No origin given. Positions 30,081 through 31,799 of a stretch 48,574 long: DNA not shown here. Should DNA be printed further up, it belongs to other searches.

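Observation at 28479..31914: Six-gene cassette of uncharacterised proteins between hemL and the CoA-transferase operon: best candidate for an undescribed system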

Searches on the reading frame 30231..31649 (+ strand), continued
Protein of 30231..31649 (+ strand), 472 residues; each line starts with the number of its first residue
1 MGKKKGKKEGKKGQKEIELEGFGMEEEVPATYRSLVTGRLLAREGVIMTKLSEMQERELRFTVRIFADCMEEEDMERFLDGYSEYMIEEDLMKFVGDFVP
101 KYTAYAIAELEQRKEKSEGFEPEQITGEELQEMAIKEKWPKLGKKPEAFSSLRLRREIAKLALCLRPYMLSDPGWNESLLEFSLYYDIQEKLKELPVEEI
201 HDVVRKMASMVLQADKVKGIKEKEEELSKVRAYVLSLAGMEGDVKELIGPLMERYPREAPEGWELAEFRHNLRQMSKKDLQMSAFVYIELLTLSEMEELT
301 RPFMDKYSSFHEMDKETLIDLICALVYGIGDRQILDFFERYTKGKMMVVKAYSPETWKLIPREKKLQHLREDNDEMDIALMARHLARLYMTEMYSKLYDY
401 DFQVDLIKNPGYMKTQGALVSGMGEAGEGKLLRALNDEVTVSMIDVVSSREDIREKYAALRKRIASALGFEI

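Call 54: find_related_loci(query=A3, collection=metagenome_contigs, flank=10000)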
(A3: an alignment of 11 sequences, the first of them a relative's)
Query A3 (453 aa) in metagenome_contigs; peptide patterns used: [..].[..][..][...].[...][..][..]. (x = any residue, [..] = any of these).
204 stretches matched a pattern; 170 encode a relative of the query (tblastn E <= 1e-3); the best 80 are kept; 80 distinct loci.
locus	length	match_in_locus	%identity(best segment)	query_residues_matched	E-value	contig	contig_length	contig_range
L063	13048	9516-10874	96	1-453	0e+0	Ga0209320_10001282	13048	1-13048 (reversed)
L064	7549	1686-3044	96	1-453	0e+0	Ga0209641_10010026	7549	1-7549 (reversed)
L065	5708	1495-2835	42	1-444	1e-104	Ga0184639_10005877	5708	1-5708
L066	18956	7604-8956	42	7-449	3e-102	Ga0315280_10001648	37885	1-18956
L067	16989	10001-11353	42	7-449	3e-102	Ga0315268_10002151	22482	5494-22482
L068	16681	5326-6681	42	6-449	3e-102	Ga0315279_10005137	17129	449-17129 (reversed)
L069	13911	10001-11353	42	7-449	3e-101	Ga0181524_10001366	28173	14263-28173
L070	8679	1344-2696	41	7-449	1e-100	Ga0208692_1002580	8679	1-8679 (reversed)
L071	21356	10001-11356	41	1-451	5e-100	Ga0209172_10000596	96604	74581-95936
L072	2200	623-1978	41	6-449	1e-103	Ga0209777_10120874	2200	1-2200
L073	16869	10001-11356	41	6-449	2e-98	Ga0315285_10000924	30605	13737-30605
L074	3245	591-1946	41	6-449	1e-100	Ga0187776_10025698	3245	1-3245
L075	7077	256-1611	41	6-449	1e-97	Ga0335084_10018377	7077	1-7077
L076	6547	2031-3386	41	6-449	2e-97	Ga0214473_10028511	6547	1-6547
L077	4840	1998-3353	41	6-449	8e-95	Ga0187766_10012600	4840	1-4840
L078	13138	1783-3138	40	6-449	8e-95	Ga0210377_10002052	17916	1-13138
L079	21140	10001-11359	97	1-453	0e+0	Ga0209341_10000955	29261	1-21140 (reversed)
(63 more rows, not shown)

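Call 57: search_protein_families(library=pfam, proteins=[L071:9052-9792:+, L071:11729-13153:+, L071:13360-13623:-, L071:13711-14766:-, L071:14777-15748:-, L071:15773-16702:-, L071:16840-17517:-, L071:7543-8970:-, L071:6864-7550:+, L071:4981-6762:-], max_evalue=0.01)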
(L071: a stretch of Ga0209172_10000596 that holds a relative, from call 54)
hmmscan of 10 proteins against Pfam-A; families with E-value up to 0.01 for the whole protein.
L071:9052-9792:+ (246 aa): 4 families
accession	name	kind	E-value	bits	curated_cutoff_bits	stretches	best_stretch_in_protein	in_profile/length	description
PF12697.13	Abhydrolase_6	-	9.7e-11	43.2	26.3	1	33-167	3-135/217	Alpha/beta hydrolase family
PF12146.15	Hydrolase_4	-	1.4e-08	34.7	27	1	26-109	2-93/239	Serine aminopeptidase, S33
PF00561.26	Abhydrolase_1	-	1.3e-07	32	25.8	1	34-108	6-85/245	alpha/beta hydrolase fold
PF01738.24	DLH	-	0.0066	16.5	21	0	76-117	76-124/217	Dienelactone hydrolase family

L071:11729-13153:+ (474 aa): 2 families
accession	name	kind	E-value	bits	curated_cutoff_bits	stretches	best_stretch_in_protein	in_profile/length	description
PF01966.28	HD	-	6.8e-10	39.7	22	1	72-155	1-70/116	HD domain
PF19276.4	HD_assoc_2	-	0.00032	20.6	23.1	1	233-289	1-57/222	HD associated region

L071:13360-13623:- (87 aa): 1 family
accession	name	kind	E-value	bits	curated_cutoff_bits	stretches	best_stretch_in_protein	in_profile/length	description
PF21349.2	RUBY_RBDX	-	7.6e-05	22.5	26.5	1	38-63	4-29/30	Rubrerythrin, rubredoxin-like domain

L071:13711-14766:- (351 aa): 1 family
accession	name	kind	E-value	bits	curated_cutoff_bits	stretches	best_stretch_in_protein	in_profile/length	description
PF01136.24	Peptidase_U32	-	1.8e-38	132.6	22.4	1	107-323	6-215/233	Peptidase family U32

L071:14777-15748:- (323 aa): 1 family
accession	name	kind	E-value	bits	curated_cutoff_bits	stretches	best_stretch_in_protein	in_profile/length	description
PF01136.24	Peptidase_U32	-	1.2e-34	120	22.4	1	84-300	4-231/233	Peptidase family U32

L071:15773-16702:- (309 aa): 1 family
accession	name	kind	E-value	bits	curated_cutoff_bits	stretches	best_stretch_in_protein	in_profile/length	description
PF01136.24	Peptidase_U32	-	5.7e-23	81.9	22.4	1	78-290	6-200/233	Peptidase family U32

L071:16840-17517:- (225 aa): 11 families
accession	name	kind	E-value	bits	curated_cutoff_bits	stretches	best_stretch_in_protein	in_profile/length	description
PF06325.19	PrmA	-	4.5e-37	128.6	22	1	31-222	107-294/296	Ribosomal protein L11 methyltransferase (PrmA)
PF13649.12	Methyltransf_25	-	3.5e-08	34.5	27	1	90-181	2-97/97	Methyltransferase domain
PF05175.20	MTS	-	4.7e-08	33.3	23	1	76-142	23-88/170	Methyltransferase small domain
PF01135.25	PCMT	-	1.4e-07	32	20.3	1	68-141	57-131/210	Protein-L-isoaspartate(D-aspartate) O-methyltransferase (PCMT)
PF08241.18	Methyltransf_11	-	1.7e-06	29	21.2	1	90-185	1-95/95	Methyltransferase domain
PF13847.12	Methyltransf_31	-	7e-06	26.2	27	1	85-188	3-112/145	Methyltransferase domain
PF03602.21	Cons_hypoth95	-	3.5e-05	24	24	1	70-137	23-93/182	Conserved hypothetical protein 95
PF02475.24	TRM5-TYW2_MTfase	-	0.00013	22.4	28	1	83-145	34-97/164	TRM5/TYW2 methyltransferase domain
PF13489.12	Methyltransf_23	-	0.00023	21.4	27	1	77-187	14-118/164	Methyltransferase domain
PF08242.18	Methyltransf_12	-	0.0018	19.4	30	1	90-183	1-98/98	Methyltransferase domain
PF12847.13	Methyltransf_18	-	0.0031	18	27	1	79-142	8-72/151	Methyltransferase domain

L071:7543-8970:- (475 aa): 0 families

L071:6864-7550:+ (228 aa): 0 families

L071:4981-6762:- (593 aa): 2 families
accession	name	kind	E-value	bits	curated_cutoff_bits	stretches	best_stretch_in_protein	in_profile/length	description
PF21694.2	DNA_pol3_delta_C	-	1.9e-15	57.4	27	2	442-491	1-50/121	DNA polymerase III delta subunit, C-terminal domain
PF06144.19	DNA_pol3_delta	-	0.001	19.5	21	1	156-227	1-76/124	DNA polymerase III, delta subunit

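Call 58: search_protein_families(library=pfam, proteins=[L079:1730-2866:+, L079:3410-4309:+, L079:4431-5237:+, L079:5601-6719:+, L079:6820-7815:+, L079:8162-9031:+, L079:11603-12640:+, L079:13641-14657:-, L079:14654-15649:-, L079:16939-17823:-], max_evalue=0.01)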
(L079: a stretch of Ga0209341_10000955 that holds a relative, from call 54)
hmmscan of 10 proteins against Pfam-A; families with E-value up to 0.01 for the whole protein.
L079:1730-2866:+ (378 aa): 0 families

L079:3410-4309:+ (299 aa): 6 families
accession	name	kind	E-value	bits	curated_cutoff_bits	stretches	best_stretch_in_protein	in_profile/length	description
PF12697.13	Abhydrolase_6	-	2.6e-13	51.6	26.3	1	90-289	3-184/217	Alpha/beta hydrolase family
PF12146.15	Hydrolase_4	-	3.1e-12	46.8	27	1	84-165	3-92/239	Serine aminopeptidase, S33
PF00561.26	Abhydrolase_1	-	1.4e-11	45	25.8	1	90-165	5-85/245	alpha/beta hydrolase fold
PF01738.24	DLH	-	6.3e-07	29.6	21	1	75-233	2-156/217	Dienelactone hydrolase family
PF01764.32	Lipase_3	-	0.00015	22.1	22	1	130-176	45-90/140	Lipase (class 3)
PF20434.5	BD-FAE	-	0.0011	18.9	26.8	0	99-166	33-106/215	BD-FAE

L079:4431-5237:+ (268 aa): 0 families

L079:5601-6719:+ (372 aa): 4 families
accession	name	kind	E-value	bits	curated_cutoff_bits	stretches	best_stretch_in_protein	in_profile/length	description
PF17863.7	AAA_lid_2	-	6.2e-14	51.9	22.7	1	295-357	6-69/74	AAA lid domain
PF01078.27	Mg_chelatase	-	1.3e-09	38.2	20.3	1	147-213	92-158/207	Magnesium chelatase, subunit ChlI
PF07728.20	AAA_5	-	3.8e-09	37.1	22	1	123-226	30-139/139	AAA domain (dynein-related subfamily)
PF00493.29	MCM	-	0.00098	18.7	23.3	0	147-248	107-220/224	MCM P-loop domain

L079:6820-7815:+ (331 aa): 3 families
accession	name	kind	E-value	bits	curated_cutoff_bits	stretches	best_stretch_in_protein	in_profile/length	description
PF13519.12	VWA_2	-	6.1e-13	49.8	27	1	141-247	1-106/107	von Willebrand factor type A domain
PF00092.34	VWA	-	4.2e-11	43.8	23.8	1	141-283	2-141/174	von Willebrand factor type A domain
PF01882.25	DUF58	-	0.0097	15.6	23.4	0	128-237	25-136/216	Protein of unknown function DUF58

L079:8162-9031:+ (289 aa): 0 families

L079:11603-12640:+ (345 aa): 30 families (the best 25 are shown)
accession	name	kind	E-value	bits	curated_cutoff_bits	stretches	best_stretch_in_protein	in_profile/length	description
PF13424.12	TPR_12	-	3.7e-48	162.1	30.1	4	81-149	7-77/77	Tetratricopeptide repeat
PF00515.34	TPR_1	-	1.1e-30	104.7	27.8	5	159-181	3-25/34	Tetratricopeptide repeat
PF07719.23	TPR_2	-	7.7e-29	97.8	27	2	200-226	4-30/34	Tetratricopeptide repeat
PF13176.12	TPR_7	-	8.6e-27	91.4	27.9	3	119-153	1-35/36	Tetratricopeptide repeat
PF13374.12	TPR_10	-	3.2e-26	90.9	27.5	4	280-305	5-30/42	Tetratricopeptide repeat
PF13181.12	TPR_8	-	2.4e-13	49.5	25.7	0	238-266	2-30/34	Tetratricopeptide repeat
PF17874.7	TPR_MalT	-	3.4e-13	50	45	1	198-312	41-156/336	MalT-like TPR region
PF13174.12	TPR_6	-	4.4e-12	46.3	26.3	0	282-305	5-28/33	Tetratricopeptide repeat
PF13414.12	TPR_11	-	4.7e-11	42.6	26.8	0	124-148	1-25/42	TPR repeat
PF13428.12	TPR_14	-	1.4e-10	41.2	23.5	0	282-307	6-31/44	Tetratricopeptide repeat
PF13432.12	TPR_16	-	2e-10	41.4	32.7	0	43-105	3-59/65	Tetratricopeptide repeat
PF14559.12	TPR_19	-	1.5e-08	35.3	25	0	50-108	4-56/68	Tetratricopeptide repeat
PF14938.12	SNAP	-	2.5e-08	34.2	25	1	211-302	49-180/282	Soluble NSF attachment protein, SNAP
PF04212.24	MIT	-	4.3e-08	33.6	30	0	117-144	4-31/66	MIT (microtubule interacting and transport) domain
PF24885.1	TPR_NPHP3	-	1.1e-07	31.9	100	0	78-175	100-201/239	Nephrocystin-3 TPR domain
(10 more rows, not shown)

L079:13641-14657:- (338 aa): 1 family
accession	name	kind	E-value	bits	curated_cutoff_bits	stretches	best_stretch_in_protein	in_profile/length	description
PF01136.24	Peptidase_U32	-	7.6e-35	120.7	22.4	1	101-316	13-222/233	Peptidase family U32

L079:14654-15649:- (331 aa): 1 family
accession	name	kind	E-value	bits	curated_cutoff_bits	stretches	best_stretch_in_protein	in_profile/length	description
PF01136.24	Peptidase_U32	-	7.6e-37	127.3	22.4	1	77-296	2-232/233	Peptidase family U32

L079:16939-17823:- (294 aa): 7 families
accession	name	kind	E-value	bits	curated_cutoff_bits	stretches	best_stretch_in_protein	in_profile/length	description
PF01614.24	IclR_C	-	1e-30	107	24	1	124-285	11-172/174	Bacterial transcriptional regulator IclR C-terminal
PF09339.16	HTH_IclR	-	6.2e-09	35.9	22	1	50-98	5-52/52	IclR helix-turn-helix domain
PF02082.26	Rrf2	-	0.00015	22.4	30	1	47-99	5-58/132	Iron-dependent Transcriptional regulator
PF01978.25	TrmB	-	0.0009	19.5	25.6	1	63-100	21-58/68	Sugar-specific transcriptional regulator TrmB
PF01047.28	MarR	-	0.002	18.4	24.6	1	61-95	14-48/59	MarR family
PF01022.26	HTH_5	-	0.003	17.8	22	1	50-96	4-47/47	Bacterial regulatory protein, arsR family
PF12802.13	MarR_2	-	0.0081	16.7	27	0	51-95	8-51/61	MarR family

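Call 59: find_encoding_contigs(protein=window:30231-31649:+, flank=10000, max_places=1)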
Protein window:30231-31649:+ (472 aa): 7 contigs read that carry it; 1 place shown.
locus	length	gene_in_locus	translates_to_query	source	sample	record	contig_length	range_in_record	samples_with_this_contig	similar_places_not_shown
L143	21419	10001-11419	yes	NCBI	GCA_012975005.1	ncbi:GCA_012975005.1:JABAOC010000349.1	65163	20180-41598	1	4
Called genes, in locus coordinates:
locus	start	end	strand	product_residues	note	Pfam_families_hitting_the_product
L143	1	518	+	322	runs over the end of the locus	PF13624:SurA_N_3, PF09312:SurA_N (weak), PF13145:Rotamase_2 (weak)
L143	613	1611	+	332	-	PF04166:PdxA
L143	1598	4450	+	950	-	PF00005:ABC_tran (faint), PF02463:SMC_N (faint), PF13191:AAA_16 (faint), PF13304:AAA_21 (faint), PF13555:AAA_29 (faint), PF20703:nSTAND1 (faint), PF17760:UvrA_inter, PF17755:UvrA_DNA-bind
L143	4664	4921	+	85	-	PF09527:ATPase_gene1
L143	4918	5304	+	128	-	PF03899:ATP-synt_I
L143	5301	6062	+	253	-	PF00119:ATP-synt_A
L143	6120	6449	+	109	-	PF00137:ATP-synt_C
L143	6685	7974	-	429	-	PF00202:Aminotran_3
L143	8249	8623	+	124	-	-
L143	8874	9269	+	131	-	-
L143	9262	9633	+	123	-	-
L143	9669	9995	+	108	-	-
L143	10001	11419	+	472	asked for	-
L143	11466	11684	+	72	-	-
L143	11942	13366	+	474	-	PF02515:CoA_transf_3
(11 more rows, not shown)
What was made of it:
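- Checked: An independent public annotation of an identical contig calls the same six genes (call 59). dN/dS against the closest relative is 0.09-0.32 for the five ORFs where it could be estimated.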

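Call 62: search_protein_families(library=pfam, alignment_id=A3, max_evalue=1)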
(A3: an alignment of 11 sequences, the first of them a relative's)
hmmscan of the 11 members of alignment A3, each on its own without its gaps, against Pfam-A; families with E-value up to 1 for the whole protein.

A. member 1, P0149 (453 aa): 1 family
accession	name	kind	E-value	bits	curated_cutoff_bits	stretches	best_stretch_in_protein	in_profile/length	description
PF22564.2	HAAS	-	0.047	14.5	27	0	187-210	10-33/55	HAAS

B. families by the number of members that match (of 11 scanned): 4 families
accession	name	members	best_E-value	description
PF02984.24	Cyclin_C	1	0.0021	Cyclin, C-terminal domain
PF22564.2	HAAS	1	0.047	HAAS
PF12201.13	bcl-2I13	1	0.15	Bcl2-interacting killer, BH3-domain containing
PF00656.27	Peptidase_C14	1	0.26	Caspase domain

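Call 66: fold_search(model_id=the predicted structure, library=viral)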
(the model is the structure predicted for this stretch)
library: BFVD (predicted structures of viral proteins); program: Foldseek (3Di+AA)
matches with E <= 10: 102; with E <= 0.001: 0
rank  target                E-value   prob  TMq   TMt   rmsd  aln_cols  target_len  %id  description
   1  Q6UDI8                4.3e-01  0.08  0.11  0.10  31.8       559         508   12  Membrane protein UL43 [Psittacid herpesvirus 1 (isolate Amazon parrot/-/97-0001/1997)]
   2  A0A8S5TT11            5.5e-01  0.07  0.10  0.09  30.2       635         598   12  Uncharacterized protein [CrAss-like virus sp. ct3KQ27]
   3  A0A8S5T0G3            8.3e-01  0.08  0.12  0.09  25.4       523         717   11  Uncharacterized protein [Myoviridae sp. ctWb16]
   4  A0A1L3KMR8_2          8.3e-01  0.06  0.10  0.06  26.0       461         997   10  Replicase [Beihai barnacle virus 7]
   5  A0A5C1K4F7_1          9.0e-01  0.12  0.15  0.09  27.6       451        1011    9  (no name in the UniProt tables at hand)
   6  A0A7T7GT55            9.4e-01  0.06  0.10  0.11  29.9       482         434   13  (no name in the UniProt tables at hand)
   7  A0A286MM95            1.1e+00  0.08  0.11  0.11  24.6       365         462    9  Membrane protein Mo6 [Beluga whale alphaherpesvirus 1]
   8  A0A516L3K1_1          1.2e+00  0.08  0.15  0.07  26.0       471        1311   11  (no name in the UniProt tables at hand)
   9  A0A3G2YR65            1.4e+00  0.04  0.10  0.08  31.7       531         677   11  Uncharacterized protein [Lentibacter phage vB_LenP_ICBM3]
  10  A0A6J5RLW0            1.4e+00  0.06  0.11  0.08  31.8       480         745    9  Peptidase M23 (Fragment) [uncultured Caudovirales phage]
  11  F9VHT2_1              1.4e+00  0.05  0.11  0.08  21.0       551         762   10  (no name in the UniProt tables at hand)
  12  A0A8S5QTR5            1.5e+00  0.04  0.10  0.07  45.6       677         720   11  Uncharacterized protein [Podoviridae sp. cta463]
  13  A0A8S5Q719            1.5e+00  0.03  0.08  0.05  32.5       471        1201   10  Uncharacterized protein [Myoviridae sp. ctTRu92]
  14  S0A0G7                1.6e+00  0.03  0.07  0.09  28.9       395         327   11  ribonucleoside-diphosphate reductase [Cellulophaga phage phi17:2]
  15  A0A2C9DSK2            1.7e+00  0.04  0.10  0.07  24.8       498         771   13  Uncharacterized protein [Western grey kangaroopox virus]
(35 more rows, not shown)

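Call 68: search_protein_families(library=pfam, proteins=[L079:8162-9031:+, L079:4431-5237:+, L079:1730-2866:+, L065:3-887:+, L065:4093-4515:+, L065:4848-5240:+, L065:4548-4826:+, L061:3113-3322:+, L079:7842-8180:+], max_evalue=1)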
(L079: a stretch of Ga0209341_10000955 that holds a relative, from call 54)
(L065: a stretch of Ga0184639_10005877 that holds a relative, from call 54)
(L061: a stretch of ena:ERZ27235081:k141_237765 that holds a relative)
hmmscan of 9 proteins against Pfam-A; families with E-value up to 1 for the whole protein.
L079:8162-9031:+ (289 aa): 0 families

L079:4431-5237:+ (268 aa): 0 families

L079:1730-2866:+ (378 aa): 1 family
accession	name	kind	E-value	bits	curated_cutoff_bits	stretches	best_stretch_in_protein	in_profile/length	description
PF04102.17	SlyX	-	0.097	13.8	30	1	206-251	9-55/67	SlyX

L065:3-887:+ (294 aa): 1 family
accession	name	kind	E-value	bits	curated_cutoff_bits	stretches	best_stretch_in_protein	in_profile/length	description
PF17872.7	AAA_lid_10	-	0.33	11.6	23.2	1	13-43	29-59/99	AAA lid domain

L065:4093-4515:+ (140 aa): 1 family
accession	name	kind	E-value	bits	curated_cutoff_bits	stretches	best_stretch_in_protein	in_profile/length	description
PF05168.19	HEPN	-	2e-11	44.5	22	1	13-128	2-110/117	HEPN domain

L065:4848-5240:+ (130 aa): 1 family
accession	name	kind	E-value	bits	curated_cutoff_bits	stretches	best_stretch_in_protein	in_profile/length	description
PF15702.11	HPS6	-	0.28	10.4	27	1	45-90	221-266/378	Hermansky-Pudlak syndrome 6 protein N-terminal domain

L065:4548-4826:+ (92 aa): 5 families
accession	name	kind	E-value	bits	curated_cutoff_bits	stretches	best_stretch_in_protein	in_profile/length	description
PF01206.22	TusA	-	0.00016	21.9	28.6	1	18-65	16-62/70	Sulfurtransferase TusA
PF23359.1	Lsr2_DNA-bd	-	0.0079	16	26.9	1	40-57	4-21/37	Lsr2 DNA-binding domain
PF07878.17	RHH_5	-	0.013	15.7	26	1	33-58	5-29/43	CopG-like RHH_1 or ribbon-helix-helix domain, RHH_5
PF02844.21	GARS_N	-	0.091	13.9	29.5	1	27-62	60-95/100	Phosphoribosylglycinamide synthetase, N domain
PF13468.12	Glyoxalase_3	-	0.13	12.7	25.1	1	3-84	47-132/176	Glyoxalase-like domain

L061:3113-3322:+ (69 aa): 1 family
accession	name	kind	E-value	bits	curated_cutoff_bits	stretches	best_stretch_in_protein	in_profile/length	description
PF13783.11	DUF4177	-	0.00061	20.4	25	1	24-64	28-65/65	Domain of unknown function (DUF4177)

L079:7842-8180:+ (112 aa): 0 families

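Call 69: search_solved_structures(query=L079:8162-9031:+, max_evalue=10)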
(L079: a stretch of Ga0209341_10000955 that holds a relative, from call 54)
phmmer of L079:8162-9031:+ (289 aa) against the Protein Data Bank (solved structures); distinct sequences matched with E-value up to 10: 2.
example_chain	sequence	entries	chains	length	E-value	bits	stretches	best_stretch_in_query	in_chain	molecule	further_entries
8pjs_A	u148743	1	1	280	0.41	12.9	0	15-35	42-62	SAKeCEref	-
9h90_e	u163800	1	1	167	1.4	11.2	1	23-91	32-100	30S ribosomal protein S5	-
